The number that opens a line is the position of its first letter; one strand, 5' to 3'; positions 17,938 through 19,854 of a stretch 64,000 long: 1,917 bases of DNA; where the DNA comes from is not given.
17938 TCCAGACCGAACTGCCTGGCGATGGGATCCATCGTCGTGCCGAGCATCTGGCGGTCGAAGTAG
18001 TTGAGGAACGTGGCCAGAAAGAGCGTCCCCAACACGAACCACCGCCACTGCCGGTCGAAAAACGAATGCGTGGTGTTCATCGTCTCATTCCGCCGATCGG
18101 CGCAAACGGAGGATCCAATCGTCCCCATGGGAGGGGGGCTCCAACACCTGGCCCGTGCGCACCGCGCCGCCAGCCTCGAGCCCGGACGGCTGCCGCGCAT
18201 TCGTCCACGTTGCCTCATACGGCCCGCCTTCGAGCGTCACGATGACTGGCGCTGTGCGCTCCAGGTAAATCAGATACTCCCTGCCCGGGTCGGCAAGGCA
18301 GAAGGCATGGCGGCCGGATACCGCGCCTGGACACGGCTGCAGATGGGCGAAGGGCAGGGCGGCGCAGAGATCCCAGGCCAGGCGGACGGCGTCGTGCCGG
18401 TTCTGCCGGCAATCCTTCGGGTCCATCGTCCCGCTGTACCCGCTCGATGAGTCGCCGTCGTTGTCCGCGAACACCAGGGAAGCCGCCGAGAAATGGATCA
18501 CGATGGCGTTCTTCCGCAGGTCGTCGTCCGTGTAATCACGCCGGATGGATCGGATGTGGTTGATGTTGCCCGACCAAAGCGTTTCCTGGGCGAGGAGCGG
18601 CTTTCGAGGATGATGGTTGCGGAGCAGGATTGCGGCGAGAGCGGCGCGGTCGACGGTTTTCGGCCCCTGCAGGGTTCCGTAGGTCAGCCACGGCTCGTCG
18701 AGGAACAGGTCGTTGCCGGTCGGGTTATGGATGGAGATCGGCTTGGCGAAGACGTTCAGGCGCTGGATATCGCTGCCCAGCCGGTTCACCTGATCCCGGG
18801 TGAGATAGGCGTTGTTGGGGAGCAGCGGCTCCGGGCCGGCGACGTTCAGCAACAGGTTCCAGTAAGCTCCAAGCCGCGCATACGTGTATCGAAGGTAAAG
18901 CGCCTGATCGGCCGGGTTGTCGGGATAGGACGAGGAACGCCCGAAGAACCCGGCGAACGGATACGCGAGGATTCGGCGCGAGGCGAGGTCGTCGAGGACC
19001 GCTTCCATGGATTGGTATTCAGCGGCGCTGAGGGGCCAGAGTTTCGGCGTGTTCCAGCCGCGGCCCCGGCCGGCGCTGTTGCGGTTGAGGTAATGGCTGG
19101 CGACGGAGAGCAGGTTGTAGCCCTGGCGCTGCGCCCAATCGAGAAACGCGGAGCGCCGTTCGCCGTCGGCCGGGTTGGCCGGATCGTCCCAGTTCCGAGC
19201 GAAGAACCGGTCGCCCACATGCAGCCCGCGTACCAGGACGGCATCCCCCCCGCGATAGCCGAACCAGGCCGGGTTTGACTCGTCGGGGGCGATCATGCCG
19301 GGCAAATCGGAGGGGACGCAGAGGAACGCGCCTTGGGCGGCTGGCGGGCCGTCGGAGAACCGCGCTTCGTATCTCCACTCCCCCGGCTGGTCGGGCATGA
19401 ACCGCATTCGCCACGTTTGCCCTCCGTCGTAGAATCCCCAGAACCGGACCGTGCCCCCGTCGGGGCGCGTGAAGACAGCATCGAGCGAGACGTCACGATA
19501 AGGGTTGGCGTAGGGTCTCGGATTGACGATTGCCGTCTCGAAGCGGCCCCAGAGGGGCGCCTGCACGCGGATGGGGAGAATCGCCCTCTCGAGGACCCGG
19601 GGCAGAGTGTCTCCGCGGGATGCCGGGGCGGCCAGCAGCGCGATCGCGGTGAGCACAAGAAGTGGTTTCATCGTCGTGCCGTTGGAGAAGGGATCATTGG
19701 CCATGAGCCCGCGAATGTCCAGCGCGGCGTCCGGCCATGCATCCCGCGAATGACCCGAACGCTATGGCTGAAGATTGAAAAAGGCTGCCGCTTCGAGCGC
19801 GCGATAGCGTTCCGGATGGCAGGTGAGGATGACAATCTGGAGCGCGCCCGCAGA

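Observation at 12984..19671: GntR-controlled locus: split transketolase, racemase-like isomerase, MFS transporter and DUF4038/GH140-like hydrolase, possibly for a branched or rare pentose such as apiose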

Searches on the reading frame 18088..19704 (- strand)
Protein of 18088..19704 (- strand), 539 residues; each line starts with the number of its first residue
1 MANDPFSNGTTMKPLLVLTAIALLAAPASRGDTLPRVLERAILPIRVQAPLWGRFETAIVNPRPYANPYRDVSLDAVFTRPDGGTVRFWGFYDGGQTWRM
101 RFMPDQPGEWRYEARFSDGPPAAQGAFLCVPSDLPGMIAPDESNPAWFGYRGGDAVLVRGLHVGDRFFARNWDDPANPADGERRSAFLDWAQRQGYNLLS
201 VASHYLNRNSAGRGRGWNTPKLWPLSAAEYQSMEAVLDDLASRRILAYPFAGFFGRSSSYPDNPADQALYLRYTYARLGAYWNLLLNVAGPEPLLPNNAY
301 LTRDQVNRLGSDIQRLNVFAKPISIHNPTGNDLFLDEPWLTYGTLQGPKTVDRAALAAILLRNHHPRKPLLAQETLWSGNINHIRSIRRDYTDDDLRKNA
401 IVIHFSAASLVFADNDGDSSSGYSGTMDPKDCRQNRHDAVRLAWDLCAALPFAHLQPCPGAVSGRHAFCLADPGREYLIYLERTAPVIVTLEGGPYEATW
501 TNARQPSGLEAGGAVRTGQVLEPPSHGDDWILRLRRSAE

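Call 6: search_protein_families(library=pfam, proteins=[window:18088-19704:-], max_evalue=0.01)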
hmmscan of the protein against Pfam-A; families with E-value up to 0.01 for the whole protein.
seq(539 aa): 1 family
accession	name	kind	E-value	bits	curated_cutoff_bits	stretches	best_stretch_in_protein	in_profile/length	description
PF16586.11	DUF5060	-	2e-21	76.5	27.2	1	50-116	3-69/70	Domain of unknown function (DUF5060)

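Call 7: search_protein_families(library=ncbifam, proteins=[window:18088-19704:-], max_evalue=0.01)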
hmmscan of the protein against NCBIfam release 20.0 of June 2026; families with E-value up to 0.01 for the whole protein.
seq(539 aa): 0 families

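Call 8: search_solved_structures(query=window:18088-19704:-, max_evalue=10, show_alignments=2)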
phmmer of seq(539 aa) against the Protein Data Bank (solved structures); distinct sequences matched with E-value up to 10: 4.
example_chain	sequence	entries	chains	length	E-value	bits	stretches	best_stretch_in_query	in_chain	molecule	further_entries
4n0r_A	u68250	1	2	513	4.5e-10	41.9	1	50-142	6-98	putative glycoside hydrolase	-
7ecq_A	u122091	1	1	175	0.35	12.5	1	133-198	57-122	Protein FAM3A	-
9q07_A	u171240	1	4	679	0.91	11.2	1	164-203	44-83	Crystal structure of N-lobe of Transferrin Binding Protein B (TbpB) from Neisseria gonorrh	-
3chn_J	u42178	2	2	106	1.3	10.7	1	75-134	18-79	Secretory component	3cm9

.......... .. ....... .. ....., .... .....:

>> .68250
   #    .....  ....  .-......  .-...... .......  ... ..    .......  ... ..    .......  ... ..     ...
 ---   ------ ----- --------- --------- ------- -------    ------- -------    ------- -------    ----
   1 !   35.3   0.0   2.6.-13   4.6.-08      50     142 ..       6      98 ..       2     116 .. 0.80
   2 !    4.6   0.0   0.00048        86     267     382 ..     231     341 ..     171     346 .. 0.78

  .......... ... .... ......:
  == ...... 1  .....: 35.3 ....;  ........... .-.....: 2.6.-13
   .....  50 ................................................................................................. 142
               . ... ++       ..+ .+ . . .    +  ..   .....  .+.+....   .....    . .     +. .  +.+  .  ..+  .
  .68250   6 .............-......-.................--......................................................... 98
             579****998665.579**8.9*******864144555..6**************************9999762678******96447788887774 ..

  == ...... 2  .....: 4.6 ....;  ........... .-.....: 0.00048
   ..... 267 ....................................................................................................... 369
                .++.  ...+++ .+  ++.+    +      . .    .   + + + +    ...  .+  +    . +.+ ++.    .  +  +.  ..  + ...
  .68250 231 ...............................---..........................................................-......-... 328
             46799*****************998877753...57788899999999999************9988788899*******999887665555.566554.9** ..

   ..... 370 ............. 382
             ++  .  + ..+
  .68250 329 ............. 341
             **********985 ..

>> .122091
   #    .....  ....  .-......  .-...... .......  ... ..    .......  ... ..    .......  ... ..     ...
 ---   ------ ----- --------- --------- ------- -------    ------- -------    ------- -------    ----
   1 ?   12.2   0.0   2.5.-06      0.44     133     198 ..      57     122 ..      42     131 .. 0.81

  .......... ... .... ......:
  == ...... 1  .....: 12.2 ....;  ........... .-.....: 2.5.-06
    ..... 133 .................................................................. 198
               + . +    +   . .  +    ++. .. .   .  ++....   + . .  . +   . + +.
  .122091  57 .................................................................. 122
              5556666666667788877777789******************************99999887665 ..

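Call 43: find_homologous_proteins(query=window:18088-19671:-)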
Query seq(528 aa) (528 aa): 738 proteins with E <= 0.001 among 8000 candidates; the best 120 are listed.
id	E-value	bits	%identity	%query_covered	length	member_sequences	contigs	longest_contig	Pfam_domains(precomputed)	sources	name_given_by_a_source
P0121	0.0e+0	1238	100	100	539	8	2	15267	PF16586.12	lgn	-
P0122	1.0e-223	762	62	99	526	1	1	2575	PF16586.12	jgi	jgi:hypothetical protein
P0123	7.5e-223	759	64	98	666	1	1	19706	PF16586.12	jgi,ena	-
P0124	1.7e-222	758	67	92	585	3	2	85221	PF16586.12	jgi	-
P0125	1.7e-222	758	66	92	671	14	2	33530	PF16586.12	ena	-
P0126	8.0e-222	756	66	93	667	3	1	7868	PF16586.12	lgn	-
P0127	2.8e-220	751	65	92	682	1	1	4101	PF16586.12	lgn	-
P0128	2.5e-218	744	64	93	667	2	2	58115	PF16586.12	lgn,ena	-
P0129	3.1e-216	737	63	91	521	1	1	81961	PF16586.12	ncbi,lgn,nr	ncbi:MAG: DUF5060 domain-containing protein [Opitutaceae bacterium]|nr:DUF5060 domain-containing pro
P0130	6.6e-216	736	63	99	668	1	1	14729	PF16586.12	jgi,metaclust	metaclust:\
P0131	8.4e-216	736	62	94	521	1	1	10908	PF16586.12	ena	-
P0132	4.2e-214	730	65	93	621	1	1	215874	PF16586.12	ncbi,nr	ncbi:MAG: DUF5060 domain-containing protein, partial [Verrucomicrobiae bacterium]|nr:DUF5060 domain-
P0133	2.3e-213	728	61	92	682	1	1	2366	PF16586.12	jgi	jgi:hypothetical protein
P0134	4.0e-213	727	64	92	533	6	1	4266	PF16586.12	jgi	jgi:hypothetical protein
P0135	8.8e-213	726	61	98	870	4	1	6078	PF16586.12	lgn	-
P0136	2.1e-212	725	62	92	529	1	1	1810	PF16586.12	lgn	-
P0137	5.6e-210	717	63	93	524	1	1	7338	PF16586.12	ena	-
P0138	9.1e-210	716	62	92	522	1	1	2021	PF16586.12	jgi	jgi:hypothetical protein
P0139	3.5e-209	714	62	92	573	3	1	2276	PF16586.12,PF13204.14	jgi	jgi:hypothetical protein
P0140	6.7e-208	710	58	99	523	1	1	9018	PF16586.12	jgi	jgi:hypothetical protein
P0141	8.2e-208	710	62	92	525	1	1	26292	PF16586.12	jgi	jgi:hypothetical protein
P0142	5.0e-206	704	62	93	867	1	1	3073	PF16586.12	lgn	-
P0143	9.0e-205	700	61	93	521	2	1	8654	PF16586.12,PF13204.14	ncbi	-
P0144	1.3e-204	699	62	92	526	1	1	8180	PF16586.12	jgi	jgi:hypothetical protein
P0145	6.6e-203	693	62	92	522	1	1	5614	PF16586.12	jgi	jgi:hypothetical protein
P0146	6.8e-201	687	58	99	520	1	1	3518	PF16586.12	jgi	jgi:hypothetical protein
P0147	5.5e-200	684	60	92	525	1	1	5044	PF16586.12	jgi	jgi:hypothetical protein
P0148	6.7e-200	683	60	92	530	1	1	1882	PF16586.12,PF13204.14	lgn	-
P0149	9.3e-200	683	56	99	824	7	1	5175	PF16586.12,PF00144.30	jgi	jgi:hypothetical protein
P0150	1.0e-199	683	58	98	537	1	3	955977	PF16586.12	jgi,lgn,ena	jgi:hypothetical protein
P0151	1.6e-199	682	55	98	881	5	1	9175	PF16586.12,PF00144.30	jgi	jgi:hypothetical protein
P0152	4.2e-199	681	61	93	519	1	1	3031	PF16586.12,PF13204.14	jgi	jgi:hypothetical protein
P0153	8.9e-198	676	59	92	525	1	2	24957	PF16586.12,PF13204.14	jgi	jgi:hypothetical protein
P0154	4.3e-197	674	61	93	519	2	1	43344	PF16586.12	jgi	jgi:hypothetical protein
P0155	1.1e-196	673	59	95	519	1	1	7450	PF16586.12,PF13204.14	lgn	-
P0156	2.3e-196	672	58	99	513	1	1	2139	PF16586.12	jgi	jgi:hypothetical protein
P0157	1.1e-195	670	57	96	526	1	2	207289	PF16586.12,PF13204.14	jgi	jgi:hypothetical protein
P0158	5.0e-195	667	63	86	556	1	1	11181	PF16586.12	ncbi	-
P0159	2.1e-194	665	59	95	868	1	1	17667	PF16586.12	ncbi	-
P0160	3.8e-194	664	58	93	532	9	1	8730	PF16586.12,PF13204.14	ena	-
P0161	5.2e-194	664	59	93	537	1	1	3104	PF16586.12,PF13204.14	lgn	-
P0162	4.7e-193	661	60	93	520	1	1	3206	PF16586.12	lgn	-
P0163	8.3e-193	660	60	92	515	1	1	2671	PF16586.12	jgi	jgi:hypothetical protein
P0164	6.8e-192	657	60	93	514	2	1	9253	PF16586.12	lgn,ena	-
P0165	1.4e-191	656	59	93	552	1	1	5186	PF16586.12,PF13204.14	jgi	jgi:hypothetical protein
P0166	3.7e-191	655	59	93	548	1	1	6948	PF16586.12,PF13204.14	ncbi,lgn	-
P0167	6.9e-191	654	58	92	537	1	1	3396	PF16586.12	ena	-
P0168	7.7e-191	654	66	81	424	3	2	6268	PF16586.12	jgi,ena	jgi:hypothetical protein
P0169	1.5e-190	653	60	91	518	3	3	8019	PF16586.12,PF13204.14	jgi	jgi:hypothetical protein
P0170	4.2e-190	651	60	93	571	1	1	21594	PF16586.12,PF13204.14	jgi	jgi:hypothetical protein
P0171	1.2e-189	650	58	93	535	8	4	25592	PF16586.12,PF13204.14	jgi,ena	-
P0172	2.3e-189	649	54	99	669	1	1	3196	PF16586.12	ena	-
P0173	3.0e-189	648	58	96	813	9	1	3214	PF16586.12,PF14100.12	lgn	-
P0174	2.2e-188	645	57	92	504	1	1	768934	PF16586.12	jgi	jgi:hypothetical protein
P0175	2.4e-188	645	56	99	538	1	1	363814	PF16586.12,PF13204.14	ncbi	-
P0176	5.6e-188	644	58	92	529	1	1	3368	PF16586.12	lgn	-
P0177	7.5e-188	644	59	92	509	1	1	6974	PF16586.12,PF13204.14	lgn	-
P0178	1.2e-187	643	58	94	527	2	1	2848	PF16586.12,PF13204.14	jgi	jgi:hypothetical protein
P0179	1.2e-187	643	55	99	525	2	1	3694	PF16586.12,PF13204.14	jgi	jgi:hypothetical protein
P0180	1.3e-187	643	56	99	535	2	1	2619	PF16586.12,PF13204.14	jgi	jgi:hypothetical protein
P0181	1.5e-187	643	57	93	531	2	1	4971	PF16586.12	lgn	-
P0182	6.1e-187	641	59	93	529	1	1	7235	PF16586.12,PF13204.14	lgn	-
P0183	6.4e-187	641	58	92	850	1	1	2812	PF16586.12,PF00144.30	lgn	-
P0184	7.2e-187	640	59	91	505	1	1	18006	PF16586.12,PF13204.14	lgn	-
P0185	8.9e-187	640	55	98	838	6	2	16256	PF16586.12,PF00144.30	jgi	jgi:hypothetical protein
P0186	1.1e-186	640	56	94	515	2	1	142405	PF16586.12,PF13204.14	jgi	jgi:hypothetical protein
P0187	3.0e-186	638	56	95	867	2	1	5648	PF16586.12,PF13204.14,PF00144.30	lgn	-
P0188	3.2e-186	638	57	98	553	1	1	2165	PF16586.12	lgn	-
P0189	4.8e-186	638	60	92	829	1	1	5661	PF16586.12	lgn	-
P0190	5.0e-186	638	58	92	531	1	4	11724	PF16586.12,PF13204.14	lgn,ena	-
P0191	6.6e-186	637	57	92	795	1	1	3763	PF00135.35,PF00326.28,PF07859.20,PF16586.12,PF01738.25,PF13204.14,PF20434.6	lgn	-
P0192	7.7e-186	637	58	93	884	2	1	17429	PF16586.12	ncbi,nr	ncbi:MAG: DUF5060 domain-containing protein [Candidatus Sumerlaeia bacterium]|nr:DUF5060 domain-cont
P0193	1.9e-185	636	59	92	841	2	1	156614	PF16586.12,PF13204.14,PF00144.30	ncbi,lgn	-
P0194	2.3e-185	636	55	96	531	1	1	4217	PF16586.12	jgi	jgi:hypothetical protein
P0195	2.8e-185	635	58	92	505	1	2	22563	PF16586.12,PF13204.14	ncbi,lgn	-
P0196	3.4e-185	635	56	92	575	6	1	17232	PF16586.12,PF13204.14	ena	-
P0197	5.3e-185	634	57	94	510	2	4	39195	PF16586.12,PF13204.14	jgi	jgi:hypothetical protein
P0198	6.4e-185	634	58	91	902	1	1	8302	PF16586.12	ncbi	-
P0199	7.3e-185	634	57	92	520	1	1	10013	PF16586.12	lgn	-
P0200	7.5e-185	634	52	99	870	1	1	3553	PF16586.12,PF00144.30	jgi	jgi:CubicO group peptidase (beta-lactamase class C family)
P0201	8.2e-185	634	57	92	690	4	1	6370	PF16586.12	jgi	-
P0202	1.5e-184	633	58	91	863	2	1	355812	PF16586.12,PF13204.14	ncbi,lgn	-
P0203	2.4e-184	632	56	92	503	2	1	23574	PF16586.12,PF13204.14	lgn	-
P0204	2.6e-184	632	57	92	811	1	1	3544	PF16586.12,PF13204.14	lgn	-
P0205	3.6e-184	632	57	93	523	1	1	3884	PF16586.12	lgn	-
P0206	6.7e-184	631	57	91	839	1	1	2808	PF16586.12,PF13204.14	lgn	-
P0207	8.6e-184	630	57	93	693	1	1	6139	PF16586.12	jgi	jgi:hypothetical protein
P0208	8.9e-184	630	52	99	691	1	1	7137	PF16586.12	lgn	-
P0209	1.3e-183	630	58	92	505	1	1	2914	PF16586.12,PF13204.14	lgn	-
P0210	1.3e-183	630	53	99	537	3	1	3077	PF16586.12,PF13204.14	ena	-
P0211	1.6e-183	629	52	99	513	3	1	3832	PF16586.12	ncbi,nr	ncbi:MAG: DUF5060 domain-containing protein [Sedimentisphaerales bacterium]|nr:DUF5060 domain-contai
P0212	2.7e-183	629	54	99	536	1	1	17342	PF16586.12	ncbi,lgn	-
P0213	4.6e-183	628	58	92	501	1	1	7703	PF16586.12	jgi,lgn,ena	-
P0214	1.3e-182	626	57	92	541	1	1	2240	PF16586.12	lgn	-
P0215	2.1e-182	626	58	93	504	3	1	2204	PF16586.12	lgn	-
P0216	3.8e-182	625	58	92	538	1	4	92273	PF16586.12,PF13204.14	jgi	jgi:hypothetical protein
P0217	4.1e-182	625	58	92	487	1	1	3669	PF16586.12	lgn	-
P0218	4.9e-182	625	57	93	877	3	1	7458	PF16586.12,PF00149.34,PF16656.12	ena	-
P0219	5.6e-182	624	56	94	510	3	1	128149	PF16586.12,PF13204.14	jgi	jgi:hypothetical protein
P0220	5.8e-182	624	57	92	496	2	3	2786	PF16586.12,PF13204.14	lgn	-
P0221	5.9e-182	624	54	99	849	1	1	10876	PF16586.12,PF00144.30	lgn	-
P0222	8.9e-182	624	56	91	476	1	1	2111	PF16586.12,PF13204.14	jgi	jgi:hypothetical protein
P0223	1.1e-181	623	52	99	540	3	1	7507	PF16586.12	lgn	-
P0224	1.6e-181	623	56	92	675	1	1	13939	PF16586.12,PF13204.14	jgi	-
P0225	1.8e-181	623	52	99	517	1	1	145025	PF16586.12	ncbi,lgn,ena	-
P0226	2.2e-181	622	55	92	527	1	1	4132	PF16586.12,PF13204.14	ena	-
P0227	2.9e-181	622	58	92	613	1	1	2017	PF16586.12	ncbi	ncbi:MAG: DUF5060 domain-containing protein, partial [Planctomycetota bacterium]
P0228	2.9e-181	622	57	91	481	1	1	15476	PF16586.12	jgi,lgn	jgi:hypothetical protein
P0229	4.5e-181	621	55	92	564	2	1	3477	PF16586.12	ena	-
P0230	4.8e-181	621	57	93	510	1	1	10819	PF16586.12,PF13204.14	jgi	jgi:hypothetical protein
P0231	1.3e-180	620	53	100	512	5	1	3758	PF16586.12,PF13204.14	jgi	jgi:Domain of unknown function (DUF5060)/Protein of unknown function (DUF4038)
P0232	1.5e-180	620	52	99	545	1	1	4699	PF16586.12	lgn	-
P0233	2.1e-180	619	53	99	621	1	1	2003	PF16586.12,PF13204.14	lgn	-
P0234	2.5e-180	619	56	92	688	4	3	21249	PF16586.12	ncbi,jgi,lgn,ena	-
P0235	3.3e-180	618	58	92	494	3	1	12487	PF16586.12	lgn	-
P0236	4.1e-180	618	55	92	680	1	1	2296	PF16586.12,PF13204.14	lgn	-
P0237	4.8e-180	618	55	98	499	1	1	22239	PF16586.12,PF13204.14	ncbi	-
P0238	5.1e-180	618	55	92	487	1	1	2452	PF16586.12,PF13204.14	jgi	jgi:hypothetical protein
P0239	5.9e-180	618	55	94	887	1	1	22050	PF16586.12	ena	-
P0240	6.7e-180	617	53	99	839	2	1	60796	PF16586.12,PF00144.30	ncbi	-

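Call 55: predict_structure(alignment_id=A2)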
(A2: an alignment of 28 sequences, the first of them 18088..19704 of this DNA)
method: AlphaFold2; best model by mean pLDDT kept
length: 539 residues; sequences in the alignment: 28
mean_pLDDT: 87.7   pTM: 0.86
mean pLDDT of the five models: 87.7, 87.6, 87.3, 86.8, 85.3
residues with pLDDT >= 90: 377; 70-90: 86; 50-70: 47; < 50: 29
segments of 3 or more residues with pLDDT < 50: 1-13, 27-40
pLDDT, mean of each block of 10 residues (from residue 1): 37 49 51 44 75 96 96 98 98 97 97 96 96 94 96 95 82 65 86 95 64 74 91 92 94 85 95 96 94 90 97 97 92 95 92 96 95 91 89 97 98 77 63 92 97 96 96 98 95 95 91 95 92 90
secondary structure, 60 per line:
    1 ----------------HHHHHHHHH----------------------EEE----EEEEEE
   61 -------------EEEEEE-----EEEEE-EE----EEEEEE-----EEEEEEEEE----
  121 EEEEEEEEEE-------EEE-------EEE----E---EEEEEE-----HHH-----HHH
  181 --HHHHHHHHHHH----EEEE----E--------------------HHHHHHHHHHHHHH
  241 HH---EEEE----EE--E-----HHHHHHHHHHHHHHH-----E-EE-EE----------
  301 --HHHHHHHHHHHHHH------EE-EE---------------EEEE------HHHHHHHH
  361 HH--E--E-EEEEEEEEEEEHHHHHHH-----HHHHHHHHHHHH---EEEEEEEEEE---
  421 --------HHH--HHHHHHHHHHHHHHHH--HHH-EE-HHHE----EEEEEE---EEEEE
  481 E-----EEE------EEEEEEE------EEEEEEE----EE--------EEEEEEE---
elements in order: H17-25 E48-50 E55-60 E74-79 E85-89 E97-102 E108-116 E121-130 E138-140 E148-150 E159-164 H183-193 E198-201 H227-242 E246-249 H264-278 H303-316 E343-346 H353-362 E370-380 H381-387 H393-404 E408-417 H434-449 E467-472 E476-481 E487-489 E496-502 E509-515 E530-536
